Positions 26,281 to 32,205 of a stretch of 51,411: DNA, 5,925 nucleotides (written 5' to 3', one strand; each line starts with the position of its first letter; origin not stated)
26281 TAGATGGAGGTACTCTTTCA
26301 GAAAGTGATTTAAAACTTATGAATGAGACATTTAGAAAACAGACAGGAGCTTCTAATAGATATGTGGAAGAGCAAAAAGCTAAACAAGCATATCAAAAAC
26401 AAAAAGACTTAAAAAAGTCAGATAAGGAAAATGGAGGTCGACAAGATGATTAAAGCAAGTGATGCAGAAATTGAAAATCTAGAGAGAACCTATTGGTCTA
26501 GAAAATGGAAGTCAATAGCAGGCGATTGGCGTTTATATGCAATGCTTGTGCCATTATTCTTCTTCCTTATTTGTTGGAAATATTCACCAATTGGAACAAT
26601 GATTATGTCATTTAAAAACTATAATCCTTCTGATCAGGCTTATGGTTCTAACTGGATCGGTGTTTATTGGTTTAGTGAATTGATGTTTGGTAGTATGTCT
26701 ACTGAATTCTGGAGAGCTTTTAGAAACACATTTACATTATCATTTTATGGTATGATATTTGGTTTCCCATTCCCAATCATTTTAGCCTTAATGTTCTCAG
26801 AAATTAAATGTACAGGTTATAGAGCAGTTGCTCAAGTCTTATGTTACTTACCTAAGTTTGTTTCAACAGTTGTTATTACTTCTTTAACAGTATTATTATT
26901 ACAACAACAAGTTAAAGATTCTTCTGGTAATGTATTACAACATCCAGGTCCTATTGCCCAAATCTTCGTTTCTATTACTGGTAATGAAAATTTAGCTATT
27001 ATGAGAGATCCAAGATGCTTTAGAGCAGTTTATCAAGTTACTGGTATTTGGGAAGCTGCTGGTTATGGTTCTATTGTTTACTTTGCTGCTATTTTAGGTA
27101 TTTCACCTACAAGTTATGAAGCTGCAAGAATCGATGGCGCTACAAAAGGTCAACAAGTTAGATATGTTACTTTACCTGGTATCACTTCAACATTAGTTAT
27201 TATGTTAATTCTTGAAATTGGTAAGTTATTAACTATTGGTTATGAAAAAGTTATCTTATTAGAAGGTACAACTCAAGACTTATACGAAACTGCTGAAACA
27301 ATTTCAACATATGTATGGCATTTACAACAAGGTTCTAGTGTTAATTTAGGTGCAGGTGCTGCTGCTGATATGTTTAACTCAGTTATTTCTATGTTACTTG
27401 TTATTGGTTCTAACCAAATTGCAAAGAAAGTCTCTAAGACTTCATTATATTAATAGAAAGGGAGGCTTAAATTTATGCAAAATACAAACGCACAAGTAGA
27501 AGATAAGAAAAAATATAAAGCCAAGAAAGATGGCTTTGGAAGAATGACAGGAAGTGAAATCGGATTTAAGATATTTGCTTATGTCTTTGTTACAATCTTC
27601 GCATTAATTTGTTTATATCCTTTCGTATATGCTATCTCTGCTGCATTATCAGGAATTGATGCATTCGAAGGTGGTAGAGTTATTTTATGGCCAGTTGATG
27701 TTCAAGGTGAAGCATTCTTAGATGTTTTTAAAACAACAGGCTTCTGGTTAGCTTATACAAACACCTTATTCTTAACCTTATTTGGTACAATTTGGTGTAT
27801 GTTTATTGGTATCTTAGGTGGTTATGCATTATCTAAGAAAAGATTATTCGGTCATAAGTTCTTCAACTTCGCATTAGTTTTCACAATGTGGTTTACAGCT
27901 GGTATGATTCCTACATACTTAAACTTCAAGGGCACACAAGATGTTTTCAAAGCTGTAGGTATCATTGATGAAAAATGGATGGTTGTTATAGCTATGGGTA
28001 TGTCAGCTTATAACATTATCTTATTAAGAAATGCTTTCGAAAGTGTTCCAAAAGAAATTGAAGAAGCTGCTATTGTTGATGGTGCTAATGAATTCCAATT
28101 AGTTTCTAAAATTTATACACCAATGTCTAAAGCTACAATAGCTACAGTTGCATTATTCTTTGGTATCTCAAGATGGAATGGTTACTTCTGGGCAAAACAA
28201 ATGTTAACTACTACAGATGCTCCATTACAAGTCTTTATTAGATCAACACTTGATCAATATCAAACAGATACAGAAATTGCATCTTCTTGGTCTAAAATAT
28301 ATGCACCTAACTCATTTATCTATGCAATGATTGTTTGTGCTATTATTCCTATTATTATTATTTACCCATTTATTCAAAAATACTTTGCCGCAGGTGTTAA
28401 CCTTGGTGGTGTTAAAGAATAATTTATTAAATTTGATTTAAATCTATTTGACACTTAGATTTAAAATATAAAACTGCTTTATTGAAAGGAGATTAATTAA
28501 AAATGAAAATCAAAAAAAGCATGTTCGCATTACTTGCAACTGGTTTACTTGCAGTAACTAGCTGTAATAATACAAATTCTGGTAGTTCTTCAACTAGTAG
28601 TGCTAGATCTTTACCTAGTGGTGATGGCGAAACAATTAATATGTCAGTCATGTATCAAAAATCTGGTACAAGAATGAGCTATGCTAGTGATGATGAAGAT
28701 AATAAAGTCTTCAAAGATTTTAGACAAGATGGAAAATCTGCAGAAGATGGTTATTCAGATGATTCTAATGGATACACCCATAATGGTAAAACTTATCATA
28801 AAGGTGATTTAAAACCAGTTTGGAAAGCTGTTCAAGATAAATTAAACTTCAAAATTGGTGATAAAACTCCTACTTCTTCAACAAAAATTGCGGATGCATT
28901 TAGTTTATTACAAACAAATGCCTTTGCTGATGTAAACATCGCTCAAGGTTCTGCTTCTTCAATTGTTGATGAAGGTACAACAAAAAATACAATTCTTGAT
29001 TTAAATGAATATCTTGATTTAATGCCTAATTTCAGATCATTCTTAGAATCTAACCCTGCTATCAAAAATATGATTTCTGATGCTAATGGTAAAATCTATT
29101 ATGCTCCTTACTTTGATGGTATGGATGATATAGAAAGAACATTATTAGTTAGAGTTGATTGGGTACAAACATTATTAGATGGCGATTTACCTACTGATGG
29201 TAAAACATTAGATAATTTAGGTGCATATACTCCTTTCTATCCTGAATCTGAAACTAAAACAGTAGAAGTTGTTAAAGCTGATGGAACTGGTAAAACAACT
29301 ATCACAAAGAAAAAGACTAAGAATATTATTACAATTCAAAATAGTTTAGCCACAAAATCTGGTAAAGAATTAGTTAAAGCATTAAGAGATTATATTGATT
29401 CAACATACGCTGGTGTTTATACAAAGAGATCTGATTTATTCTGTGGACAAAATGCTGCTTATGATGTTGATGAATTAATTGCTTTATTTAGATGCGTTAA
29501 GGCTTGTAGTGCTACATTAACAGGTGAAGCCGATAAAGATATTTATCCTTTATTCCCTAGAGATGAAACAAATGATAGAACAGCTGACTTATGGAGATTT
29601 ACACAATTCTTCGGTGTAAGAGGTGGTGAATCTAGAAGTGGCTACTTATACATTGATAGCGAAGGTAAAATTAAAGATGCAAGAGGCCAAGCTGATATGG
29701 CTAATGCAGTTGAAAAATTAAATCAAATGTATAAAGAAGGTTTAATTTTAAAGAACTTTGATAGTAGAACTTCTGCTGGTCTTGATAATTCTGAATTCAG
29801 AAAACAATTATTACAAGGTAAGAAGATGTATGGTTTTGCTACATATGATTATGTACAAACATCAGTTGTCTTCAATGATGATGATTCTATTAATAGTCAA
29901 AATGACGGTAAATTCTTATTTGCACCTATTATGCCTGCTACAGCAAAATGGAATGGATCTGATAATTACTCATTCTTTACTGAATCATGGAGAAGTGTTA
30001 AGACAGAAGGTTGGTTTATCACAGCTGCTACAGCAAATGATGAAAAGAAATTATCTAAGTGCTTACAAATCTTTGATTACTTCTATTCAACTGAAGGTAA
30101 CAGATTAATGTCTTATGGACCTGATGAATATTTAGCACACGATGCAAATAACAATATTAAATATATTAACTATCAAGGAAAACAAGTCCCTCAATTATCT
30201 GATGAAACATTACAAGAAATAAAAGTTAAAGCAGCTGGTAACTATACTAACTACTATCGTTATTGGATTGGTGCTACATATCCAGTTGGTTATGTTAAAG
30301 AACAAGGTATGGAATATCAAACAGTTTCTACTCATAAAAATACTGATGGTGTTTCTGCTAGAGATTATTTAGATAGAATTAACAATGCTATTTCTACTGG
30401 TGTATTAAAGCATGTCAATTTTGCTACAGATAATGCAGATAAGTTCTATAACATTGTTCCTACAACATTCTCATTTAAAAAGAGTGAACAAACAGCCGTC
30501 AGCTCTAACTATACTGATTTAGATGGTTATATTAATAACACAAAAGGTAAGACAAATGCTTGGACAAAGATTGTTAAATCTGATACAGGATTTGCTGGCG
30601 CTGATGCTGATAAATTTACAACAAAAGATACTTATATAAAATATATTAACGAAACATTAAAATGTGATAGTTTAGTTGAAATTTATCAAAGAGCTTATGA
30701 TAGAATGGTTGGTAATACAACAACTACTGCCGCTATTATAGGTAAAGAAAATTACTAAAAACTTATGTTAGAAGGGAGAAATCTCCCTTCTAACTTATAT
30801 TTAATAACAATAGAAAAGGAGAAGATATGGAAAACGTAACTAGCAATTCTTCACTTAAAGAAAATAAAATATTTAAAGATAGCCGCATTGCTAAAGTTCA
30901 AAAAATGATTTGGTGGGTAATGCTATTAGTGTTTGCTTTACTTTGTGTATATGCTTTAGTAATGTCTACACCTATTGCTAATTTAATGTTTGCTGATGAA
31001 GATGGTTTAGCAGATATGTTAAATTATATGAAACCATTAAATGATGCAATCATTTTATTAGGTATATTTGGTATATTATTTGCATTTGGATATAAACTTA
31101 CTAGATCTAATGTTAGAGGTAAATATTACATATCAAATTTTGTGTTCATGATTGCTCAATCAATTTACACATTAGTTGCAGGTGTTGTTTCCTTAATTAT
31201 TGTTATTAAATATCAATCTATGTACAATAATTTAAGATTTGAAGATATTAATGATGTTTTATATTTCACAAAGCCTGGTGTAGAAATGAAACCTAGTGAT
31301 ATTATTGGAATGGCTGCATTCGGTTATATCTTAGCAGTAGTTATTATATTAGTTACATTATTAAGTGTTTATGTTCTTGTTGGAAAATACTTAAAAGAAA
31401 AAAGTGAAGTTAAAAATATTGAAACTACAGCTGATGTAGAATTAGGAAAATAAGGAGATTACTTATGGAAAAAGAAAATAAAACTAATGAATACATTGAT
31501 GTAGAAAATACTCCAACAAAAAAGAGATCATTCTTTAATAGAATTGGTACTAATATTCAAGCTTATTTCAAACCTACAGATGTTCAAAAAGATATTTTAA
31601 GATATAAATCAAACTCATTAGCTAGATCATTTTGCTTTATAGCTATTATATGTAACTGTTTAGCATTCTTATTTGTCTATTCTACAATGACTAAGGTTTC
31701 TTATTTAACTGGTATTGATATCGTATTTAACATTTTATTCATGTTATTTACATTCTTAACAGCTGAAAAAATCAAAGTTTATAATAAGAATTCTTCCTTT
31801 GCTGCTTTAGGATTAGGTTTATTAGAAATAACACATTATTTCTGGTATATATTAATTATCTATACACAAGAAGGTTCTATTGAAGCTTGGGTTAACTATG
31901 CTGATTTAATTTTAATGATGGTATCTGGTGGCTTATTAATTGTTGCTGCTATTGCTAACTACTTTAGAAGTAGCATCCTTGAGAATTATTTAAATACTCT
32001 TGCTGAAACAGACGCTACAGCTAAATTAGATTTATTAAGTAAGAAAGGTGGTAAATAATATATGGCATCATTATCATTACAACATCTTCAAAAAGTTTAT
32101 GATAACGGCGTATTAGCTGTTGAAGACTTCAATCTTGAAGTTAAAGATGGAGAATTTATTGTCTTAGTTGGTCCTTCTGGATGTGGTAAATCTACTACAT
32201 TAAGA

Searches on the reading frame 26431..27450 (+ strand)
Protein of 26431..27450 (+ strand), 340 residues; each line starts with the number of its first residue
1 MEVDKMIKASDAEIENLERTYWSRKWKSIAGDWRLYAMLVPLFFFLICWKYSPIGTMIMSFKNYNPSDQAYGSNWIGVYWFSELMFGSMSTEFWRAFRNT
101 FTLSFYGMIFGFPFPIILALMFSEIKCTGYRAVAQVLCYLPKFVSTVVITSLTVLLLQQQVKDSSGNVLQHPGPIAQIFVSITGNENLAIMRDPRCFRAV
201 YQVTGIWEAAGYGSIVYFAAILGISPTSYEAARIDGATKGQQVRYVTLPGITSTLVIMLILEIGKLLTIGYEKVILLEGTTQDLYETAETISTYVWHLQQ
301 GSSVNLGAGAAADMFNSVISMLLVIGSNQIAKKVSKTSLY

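Call 21: search_protein_families(library=pfam, proteins=[window:26431-27450:+], max_evalue=0.00001)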
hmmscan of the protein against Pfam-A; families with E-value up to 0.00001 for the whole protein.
window:26431-27450:+ (340 aa): 1 family
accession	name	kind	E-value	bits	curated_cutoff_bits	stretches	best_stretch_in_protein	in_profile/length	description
PF00528.27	BPD_transp_1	-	7.1e-06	26.3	26.4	1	111-267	1-122/184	Binding-protein-dependent transport system inner membrane component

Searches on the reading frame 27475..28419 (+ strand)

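Call 21: search_protein_families(library=pfam, proteins=[window:27475-28419:+], max_evalue=0.00001)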
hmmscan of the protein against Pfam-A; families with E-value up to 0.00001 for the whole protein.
window:27475-28419:+ (315 aa): 1 family
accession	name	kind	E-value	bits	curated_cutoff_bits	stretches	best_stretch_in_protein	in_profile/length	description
PF00528.27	BPD_transp_1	-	5.2e-10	39.8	26.4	1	132-308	35-182/184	Binding-protein-dependent transport system inner membrane component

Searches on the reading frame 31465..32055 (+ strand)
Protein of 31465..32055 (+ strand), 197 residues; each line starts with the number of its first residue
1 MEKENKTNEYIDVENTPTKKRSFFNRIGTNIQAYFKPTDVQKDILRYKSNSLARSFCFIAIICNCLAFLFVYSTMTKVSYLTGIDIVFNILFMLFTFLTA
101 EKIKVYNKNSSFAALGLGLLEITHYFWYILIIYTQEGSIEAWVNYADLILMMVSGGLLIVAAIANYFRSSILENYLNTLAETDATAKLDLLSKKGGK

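Call 21: search_protein_families(library=pfam, proteins=[window:31465-32055:+], max_evalue=0.00001)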
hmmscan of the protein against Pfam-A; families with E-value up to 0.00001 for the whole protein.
window:31465-32055:+ (197 aa): 0 families

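Call 66: search_protein_families(library=pfam, proteins=[window:31465-32055:+], max_evalue=0.01)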
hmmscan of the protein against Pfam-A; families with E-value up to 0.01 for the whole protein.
window:31465-32055:+ (197 aa): 1 family
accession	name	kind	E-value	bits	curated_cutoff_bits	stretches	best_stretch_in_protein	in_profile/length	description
PF10066.14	DUF2304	-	0.0052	17.5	25.5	0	48-98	24-74/106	Uncharacterized conserved protein (DUF2304)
